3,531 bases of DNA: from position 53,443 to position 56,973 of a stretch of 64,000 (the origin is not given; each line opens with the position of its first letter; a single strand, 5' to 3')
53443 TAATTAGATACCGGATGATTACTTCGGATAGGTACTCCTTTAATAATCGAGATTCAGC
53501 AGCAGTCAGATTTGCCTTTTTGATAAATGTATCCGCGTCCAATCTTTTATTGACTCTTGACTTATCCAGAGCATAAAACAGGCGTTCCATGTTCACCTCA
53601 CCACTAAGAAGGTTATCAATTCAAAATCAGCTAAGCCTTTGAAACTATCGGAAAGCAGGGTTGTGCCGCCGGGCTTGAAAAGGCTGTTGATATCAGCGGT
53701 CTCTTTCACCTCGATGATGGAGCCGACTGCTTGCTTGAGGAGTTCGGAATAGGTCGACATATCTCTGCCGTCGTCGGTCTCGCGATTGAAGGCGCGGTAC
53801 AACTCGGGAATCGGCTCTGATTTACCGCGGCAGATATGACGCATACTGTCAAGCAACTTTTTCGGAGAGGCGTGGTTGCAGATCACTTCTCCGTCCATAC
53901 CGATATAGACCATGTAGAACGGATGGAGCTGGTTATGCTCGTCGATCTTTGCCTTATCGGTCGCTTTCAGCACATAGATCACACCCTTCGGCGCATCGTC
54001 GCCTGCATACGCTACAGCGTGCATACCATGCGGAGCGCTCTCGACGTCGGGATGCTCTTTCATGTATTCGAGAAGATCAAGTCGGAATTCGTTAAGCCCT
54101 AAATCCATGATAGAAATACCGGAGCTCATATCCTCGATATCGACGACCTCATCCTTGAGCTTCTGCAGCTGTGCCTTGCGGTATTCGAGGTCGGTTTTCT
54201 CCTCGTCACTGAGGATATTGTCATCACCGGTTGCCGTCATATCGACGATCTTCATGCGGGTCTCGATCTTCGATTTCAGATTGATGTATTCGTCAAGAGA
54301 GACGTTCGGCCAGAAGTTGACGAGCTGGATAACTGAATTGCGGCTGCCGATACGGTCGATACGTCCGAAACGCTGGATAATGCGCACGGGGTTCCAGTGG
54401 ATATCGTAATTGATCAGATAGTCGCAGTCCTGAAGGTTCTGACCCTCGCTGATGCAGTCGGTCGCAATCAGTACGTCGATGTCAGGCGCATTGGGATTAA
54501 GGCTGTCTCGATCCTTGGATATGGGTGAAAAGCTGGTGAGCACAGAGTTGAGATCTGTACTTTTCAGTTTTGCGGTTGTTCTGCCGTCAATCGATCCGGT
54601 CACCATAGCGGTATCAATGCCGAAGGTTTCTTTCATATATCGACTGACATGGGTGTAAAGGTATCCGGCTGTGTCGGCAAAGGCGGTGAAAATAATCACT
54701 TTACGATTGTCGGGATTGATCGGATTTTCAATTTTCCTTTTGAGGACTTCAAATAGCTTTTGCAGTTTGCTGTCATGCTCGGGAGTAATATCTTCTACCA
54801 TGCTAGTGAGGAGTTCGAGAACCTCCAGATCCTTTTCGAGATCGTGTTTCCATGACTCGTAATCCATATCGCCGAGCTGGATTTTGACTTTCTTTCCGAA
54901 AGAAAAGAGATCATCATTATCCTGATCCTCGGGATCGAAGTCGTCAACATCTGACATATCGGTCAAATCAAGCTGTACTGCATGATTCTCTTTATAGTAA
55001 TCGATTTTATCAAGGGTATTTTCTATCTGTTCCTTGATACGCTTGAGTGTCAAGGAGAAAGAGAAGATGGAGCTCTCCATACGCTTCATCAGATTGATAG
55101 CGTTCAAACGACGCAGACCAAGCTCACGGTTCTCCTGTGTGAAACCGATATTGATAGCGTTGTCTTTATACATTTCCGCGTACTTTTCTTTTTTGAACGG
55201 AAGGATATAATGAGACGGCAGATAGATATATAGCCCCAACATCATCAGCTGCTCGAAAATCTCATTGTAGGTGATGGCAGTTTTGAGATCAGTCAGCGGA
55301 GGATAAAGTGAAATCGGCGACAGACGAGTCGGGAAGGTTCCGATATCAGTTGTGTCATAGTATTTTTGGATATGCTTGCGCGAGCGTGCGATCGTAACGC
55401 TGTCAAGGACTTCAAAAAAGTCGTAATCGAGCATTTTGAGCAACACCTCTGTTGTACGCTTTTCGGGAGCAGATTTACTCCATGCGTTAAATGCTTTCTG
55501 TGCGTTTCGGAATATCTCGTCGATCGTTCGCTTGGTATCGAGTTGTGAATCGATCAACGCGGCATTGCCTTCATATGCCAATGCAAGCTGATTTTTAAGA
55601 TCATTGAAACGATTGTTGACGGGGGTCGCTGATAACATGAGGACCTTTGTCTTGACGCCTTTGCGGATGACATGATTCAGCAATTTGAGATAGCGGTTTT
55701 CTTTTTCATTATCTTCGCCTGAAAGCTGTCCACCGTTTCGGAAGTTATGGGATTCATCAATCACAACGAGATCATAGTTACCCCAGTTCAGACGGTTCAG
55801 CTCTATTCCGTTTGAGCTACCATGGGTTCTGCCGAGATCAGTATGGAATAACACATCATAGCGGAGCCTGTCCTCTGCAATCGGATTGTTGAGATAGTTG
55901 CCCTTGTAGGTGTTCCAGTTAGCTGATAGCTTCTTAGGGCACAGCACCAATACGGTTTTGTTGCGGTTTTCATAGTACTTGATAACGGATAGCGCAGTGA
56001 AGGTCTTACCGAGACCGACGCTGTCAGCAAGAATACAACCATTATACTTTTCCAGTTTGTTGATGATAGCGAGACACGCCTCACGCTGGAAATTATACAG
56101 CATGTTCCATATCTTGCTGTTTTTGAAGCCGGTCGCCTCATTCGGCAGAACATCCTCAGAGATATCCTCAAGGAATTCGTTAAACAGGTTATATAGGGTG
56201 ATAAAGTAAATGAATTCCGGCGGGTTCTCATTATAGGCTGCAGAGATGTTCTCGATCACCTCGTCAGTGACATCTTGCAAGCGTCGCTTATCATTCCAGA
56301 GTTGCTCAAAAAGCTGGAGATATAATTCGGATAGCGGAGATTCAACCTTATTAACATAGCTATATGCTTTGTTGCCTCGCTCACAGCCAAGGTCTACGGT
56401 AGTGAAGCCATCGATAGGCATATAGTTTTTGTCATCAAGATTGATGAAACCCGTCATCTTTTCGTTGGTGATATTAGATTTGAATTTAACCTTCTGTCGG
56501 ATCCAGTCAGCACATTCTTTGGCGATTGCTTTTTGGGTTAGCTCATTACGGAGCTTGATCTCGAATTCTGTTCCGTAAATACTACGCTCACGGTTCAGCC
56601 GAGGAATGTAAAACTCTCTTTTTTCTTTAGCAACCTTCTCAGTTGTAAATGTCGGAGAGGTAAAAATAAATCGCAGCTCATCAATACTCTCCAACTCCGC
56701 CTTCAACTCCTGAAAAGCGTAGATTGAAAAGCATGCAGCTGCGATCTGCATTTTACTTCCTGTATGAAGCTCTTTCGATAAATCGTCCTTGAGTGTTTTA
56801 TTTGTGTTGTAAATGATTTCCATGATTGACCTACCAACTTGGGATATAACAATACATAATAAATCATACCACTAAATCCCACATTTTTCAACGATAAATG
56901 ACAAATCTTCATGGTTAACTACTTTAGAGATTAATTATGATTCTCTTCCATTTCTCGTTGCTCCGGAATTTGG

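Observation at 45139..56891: Eight-gene composite operon: SNF2 helicase, two DUF4391-like proteins, 4-TM protein, Type III Mod, DUF4263/Shedu-like protein, TM protein, Type III Res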

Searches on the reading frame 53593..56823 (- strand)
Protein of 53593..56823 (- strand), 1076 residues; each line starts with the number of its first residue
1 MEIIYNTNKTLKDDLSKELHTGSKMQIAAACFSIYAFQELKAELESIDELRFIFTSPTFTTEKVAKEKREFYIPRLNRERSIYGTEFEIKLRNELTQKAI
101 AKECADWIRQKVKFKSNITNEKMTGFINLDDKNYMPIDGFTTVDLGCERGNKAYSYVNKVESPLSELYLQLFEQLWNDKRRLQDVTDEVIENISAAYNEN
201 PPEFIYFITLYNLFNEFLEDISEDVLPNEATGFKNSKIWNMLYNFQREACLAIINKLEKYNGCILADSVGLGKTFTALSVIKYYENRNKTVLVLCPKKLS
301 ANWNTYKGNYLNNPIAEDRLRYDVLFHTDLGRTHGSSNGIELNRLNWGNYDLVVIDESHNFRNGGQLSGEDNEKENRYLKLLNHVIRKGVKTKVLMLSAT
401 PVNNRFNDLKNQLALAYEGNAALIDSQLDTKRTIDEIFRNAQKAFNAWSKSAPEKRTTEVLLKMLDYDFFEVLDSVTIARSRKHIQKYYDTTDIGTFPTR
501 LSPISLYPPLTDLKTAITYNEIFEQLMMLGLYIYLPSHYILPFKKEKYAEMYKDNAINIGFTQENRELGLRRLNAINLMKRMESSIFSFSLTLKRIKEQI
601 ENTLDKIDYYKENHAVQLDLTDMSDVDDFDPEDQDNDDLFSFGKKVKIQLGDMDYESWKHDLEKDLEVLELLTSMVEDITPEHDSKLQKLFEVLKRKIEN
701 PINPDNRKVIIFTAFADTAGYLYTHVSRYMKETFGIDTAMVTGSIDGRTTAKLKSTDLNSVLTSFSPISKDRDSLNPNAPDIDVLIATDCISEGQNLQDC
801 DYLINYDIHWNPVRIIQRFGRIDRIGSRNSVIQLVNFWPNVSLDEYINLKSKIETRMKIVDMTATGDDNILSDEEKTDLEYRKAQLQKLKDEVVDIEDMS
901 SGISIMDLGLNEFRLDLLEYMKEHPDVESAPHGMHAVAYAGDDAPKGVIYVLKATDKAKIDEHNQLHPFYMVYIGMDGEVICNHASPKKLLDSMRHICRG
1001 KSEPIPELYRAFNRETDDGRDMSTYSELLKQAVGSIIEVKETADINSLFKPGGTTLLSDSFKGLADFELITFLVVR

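Call 3: search_protein_families(library=pfam, proteins=[window:53593-56823:-], max_evalue=0.01)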
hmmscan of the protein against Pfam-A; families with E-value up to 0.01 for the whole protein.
window:53593-56823:- (1076 aa): 5 families
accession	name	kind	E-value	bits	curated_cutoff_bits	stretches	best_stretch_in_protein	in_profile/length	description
PF00271.37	Helicase_C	-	3.9e-15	56.5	23.5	1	698-826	10-110/110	Helicase conserved C-terminal domain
PF00176.29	SNF2-rel_dom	-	2.1e-11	43.9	24.9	1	251-409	6-171/290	SNF2-related domain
PF04851.21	ResIII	-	2.1e-09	37.9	22.5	1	242-402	4-163/164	Type III restriction enzyme, res subunit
PF00270.35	DEAD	-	3.4e-05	24.1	26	0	346-402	114-161/167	DEAD/DEAH box helicase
PF20720.3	nSTAND3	-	0.0033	17.6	27.2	1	248-303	5-61/155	Novel STAND NTPase 3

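Call 4: search_protein_families(library=padloc, proteins=[window:53593-56823:-], max_evalue=0.01)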
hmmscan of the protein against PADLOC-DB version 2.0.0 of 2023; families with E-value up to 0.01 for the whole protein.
window:53593-56823:- (1076 aa): 44 families (the best 25 are shown)
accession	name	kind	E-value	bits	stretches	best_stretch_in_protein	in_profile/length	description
PDLC01075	C3a139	-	6.6e-126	419.9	1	2-1075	3-947/948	HKD+Snf2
PDLC02621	DrmD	-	4.6e-39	132.4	2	570-843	395-641/1040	DrmD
PDLC02623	DrmD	-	1.5e-32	110.4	1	676-878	503-674/1040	DrmD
PDLC00659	HmaA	-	1.1e-27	94.3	1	577-837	375-621/1176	SNF2 helicase / DEAD-box helicase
PDLC02619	DrmD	-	2.5e-27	93.4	2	580-834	303-542/872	DrmD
PDLC02500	BrxHI|BrxHII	-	6.1e-26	89.2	1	595-838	386-585/933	BrxHI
PDLC03830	ZacC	-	6.5e-25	85.9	3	345-405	239-292/1019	-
PDLC02193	PLD_Helicase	-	2.3e-24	83.6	3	681-878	666-853/905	-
PDLC04556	PDC-M27C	-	1.1e-20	71.6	3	245-306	39-103/892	-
PDLC02572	DrmA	-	1.2e-20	71.1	2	666-832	479-628/1043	DrmA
PDLC02632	DrmD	-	5.3e-20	69.5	2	578-841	403-637/662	DrmD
PDLC02843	DpdE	-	1.1e-19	67.9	2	242-405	159-301/1091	DpdE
PDLC02840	DpdE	-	1.3e-19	68.1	2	670-834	525-663/1091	DpdE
PDLC02504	BrxHI|BrxHII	-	8e-18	61.8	1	578-837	375-592/971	BrxHII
PDLC02633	DrmD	-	5.5e-17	59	1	665-840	485-643/839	DrmD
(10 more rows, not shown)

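Call 5: search_protein_families(library=ncbifam, proteins=[window:53593-56823:-], max_evalue=0.01)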
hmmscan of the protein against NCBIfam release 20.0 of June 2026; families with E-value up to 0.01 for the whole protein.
window:53593-56823:- (1076 aa): 19 families
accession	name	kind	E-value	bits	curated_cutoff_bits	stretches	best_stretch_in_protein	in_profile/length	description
NF038317.1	DISARM_DrmD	equivalog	6.2e-46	157.2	610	2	565-844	374-627/1021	DISARM system SNF2-like helicase DrmD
NF042964.1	phospholipD_antiphage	equivalog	9.6e-37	126.8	1100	3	638-860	635-826/895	phospholipase D-like domain-containing anti-phage protein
NF038318.1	DISARM_DrmD_b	equivalog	3.8e-27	94.8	950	2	652-834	357-539/868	DISARM system SNF2-like helicase DrmD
NF041062.1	DpdE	equivalog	8e-26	90.3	500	2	258-405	171-301/1048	protein DpdE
NF003426.0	PRK04914.1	equivalog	5.7e-14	51.3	576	1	783-962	549-721/959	RNA polymerase-associated protein RapA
NF010337.0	PRK13766.1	equivalog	3.9e-12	45.1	610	1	659-858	324-498/781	Hef nuclease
NF053675.1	pilus_reg_Snf2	equivalog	1.7e-10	39.7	1100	1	214-304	557-647/1029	pilus expression-regulating Snf2 family helicase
NF041790.1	anti-phage_ZorD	equivalog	4.8e-09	34.7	1500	1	258-305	602-652/1035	type I Zorya anti-phage system protein ZorD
NF058637.1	helic_SCO1167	equivalog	3.4e-06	25.4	1200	1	261-304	489-535/932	SCO1167/SCO6262 family helicase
NF053631.1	RNA_helic_CshA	equivalog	5.6e-06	25.5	646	1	781-875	287-376/434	degradosome RNA helicase CshA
NF008394.0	PRK11192.1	equivalog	1.6e-05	24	507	1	781-837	297-353/441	ATP-dependent RNA helicase SrmB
TIGR04095.1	dnd_restrict_1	equivalog_domain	3.8e-05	22.9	600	0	242-315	9-82/451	DNA phosphorothioation system restriction enzyme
NF008744.0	PRK11776.1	equivalog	0.0001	21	524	1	782-841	293-352/460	ATP-dependent RNA helicase DbpA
NF053711.1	RNA_heli_RhlE1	exception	0.00042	19.2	750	1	779-836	292-349/434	RNA helicase RhlE1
TIGR02621.3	cas3_GSU0051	exception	0.0018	17.1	400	0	771-839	327-387/854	type I-G CRISPR-associated helicase/endonuclease Cas3g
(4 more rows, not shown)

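Call 68: search_solved_structures(query=window:53593-56823:-, max_evalue=0.001)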
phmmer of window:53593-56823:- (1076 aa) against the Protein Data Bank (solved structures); distinct sequences matched with E-value up to 0.001: 31.
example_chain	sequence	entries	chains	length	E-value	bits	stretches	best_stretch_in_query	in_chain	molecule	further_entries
5hzr_A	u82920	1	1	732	1.6e-08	36.3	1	775-917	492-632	SNF2-family ATP dependent chromatin remodeling factor like protein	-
6ne3_W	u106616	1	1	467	3.9e-08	35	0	239-306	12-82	SWI/SNF-related matrix-associated actin-dependent regulator of chromatin subfamily A membe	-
23cp_K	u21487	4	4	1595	6.7e-08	34.2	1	777-876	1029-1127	WD40 repeat-containing protein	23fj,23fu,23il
6vz4_K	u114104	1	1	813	1.1e-07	33.5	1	773-861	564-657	Nuclear protein STH1/NPS1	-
6vzg_K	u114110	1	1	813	1.1e-07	33.5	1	773-861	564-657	Nuclear protein STH1/NPS1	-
8v4y_W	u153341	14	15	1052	1.1e-07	33.5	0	228-306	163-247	SWI/SNF-related matrix-associated actin-dependent regulator of chromatin subfamily A membe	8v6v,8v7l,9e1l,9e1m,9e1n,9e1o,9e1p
1z63_A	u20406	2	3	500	1.8e-06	29.5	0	251-364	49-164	Helicase of the snf2/rad54 family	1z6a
7otq_K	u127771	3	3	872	2.9e-06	28.8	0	243-305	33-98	Chromodomain-helicase-DNA-binding protein 1-like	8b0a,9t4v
7epu_B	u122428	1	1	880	3e-06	28.8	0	243-305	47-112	Chromodomain-helicase-DNA-binding protein 1-like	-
7enn_K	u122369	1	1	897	3.1e-06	28.7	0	243-305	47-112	Chromodomain-helicase-DNA-binding protein 1-like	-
7vdt_A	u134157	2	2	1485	1.8e-05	26.2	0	784-904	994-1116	Isoform 2 of Transcription activator BRG1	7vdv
8so8_A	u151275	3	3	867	2e-05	26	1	782-831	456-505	RNA polymerase-associated protein RapA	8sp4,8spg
9wbz_A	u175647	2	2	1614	2.3e-05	25.8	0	784-904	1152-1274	Isoform 2 of SWI/SNF-related matrix-associated actin-dependent regulator of chromatin subf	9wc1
6bog_A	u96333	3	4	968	2.6e-05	25.6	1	782-831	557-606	RNA polymerase-associated protein RapA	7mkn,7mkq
7m8e_F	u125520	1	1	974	2.7e-05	25.6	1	782-831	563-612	RNA polymerase-associated protein RapA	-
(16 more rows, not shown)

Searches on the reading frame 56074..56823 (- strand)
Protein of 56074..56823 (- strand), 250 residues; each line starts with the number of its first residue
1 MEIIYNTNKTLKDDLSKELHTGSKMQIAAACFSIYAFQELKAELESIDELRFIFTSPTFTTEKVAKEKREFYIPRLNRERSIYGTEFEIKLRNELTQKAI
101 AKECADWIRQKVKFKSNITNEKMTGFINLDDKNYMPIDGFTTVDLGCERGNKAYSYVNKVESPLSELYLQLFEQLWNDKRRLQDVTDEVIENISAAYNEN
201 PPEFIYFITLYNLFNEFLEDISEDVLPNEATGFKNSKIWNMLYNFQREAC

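Call 73: search_solved_structures(query=A5, max_evalue=10)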
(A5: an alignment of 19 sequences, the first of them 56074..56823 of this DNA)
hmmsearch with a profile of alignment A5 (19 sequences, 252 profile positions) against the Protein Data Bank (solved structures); distinct sequences matched with E-value up to 10: 0.

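Call 93: predict_structure(protein=window:56074-56823:-)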
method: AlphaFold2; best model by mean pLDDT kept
length: 250 residues; sequences in the alignment: 1
mean_pLDDT: 36.4   pTM: 0.23
mean pLDDT of the five models: 36.4, 35.1, 34.8, 30.6, 28.7
residues with pLDDT >= 90: 0; 70-90: 0; 50-70: 2; < 50: 248
segments of 3 or more residues with pLDDT < 50: 1-185, 187-194, 196-250
pLDDT, mean of each block of 10 residues (from residue 1): 27 36 40 41 33 30 29 24 31 39 44 30 30 31 31 36 46 43 43 47 39 40 36 44 39
secondary structure, 60 per line:
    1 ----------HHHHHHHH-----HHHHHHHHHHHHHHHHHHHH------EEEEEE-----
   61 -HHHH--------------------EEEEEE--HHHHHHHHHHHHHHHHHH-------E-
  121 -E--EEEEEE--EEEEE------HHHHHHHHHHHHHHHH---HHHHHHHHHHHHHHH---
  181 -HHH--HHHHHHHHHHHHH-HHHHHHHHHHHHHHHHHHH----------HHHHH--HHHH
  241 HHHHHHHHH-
elements in order: H11-18 H24-43 E50-55 H62-65 E86-91 H94-111 E125-130 E133-137 H144-159 H163-177 H187-199 H201-219 H230-234 H237-249
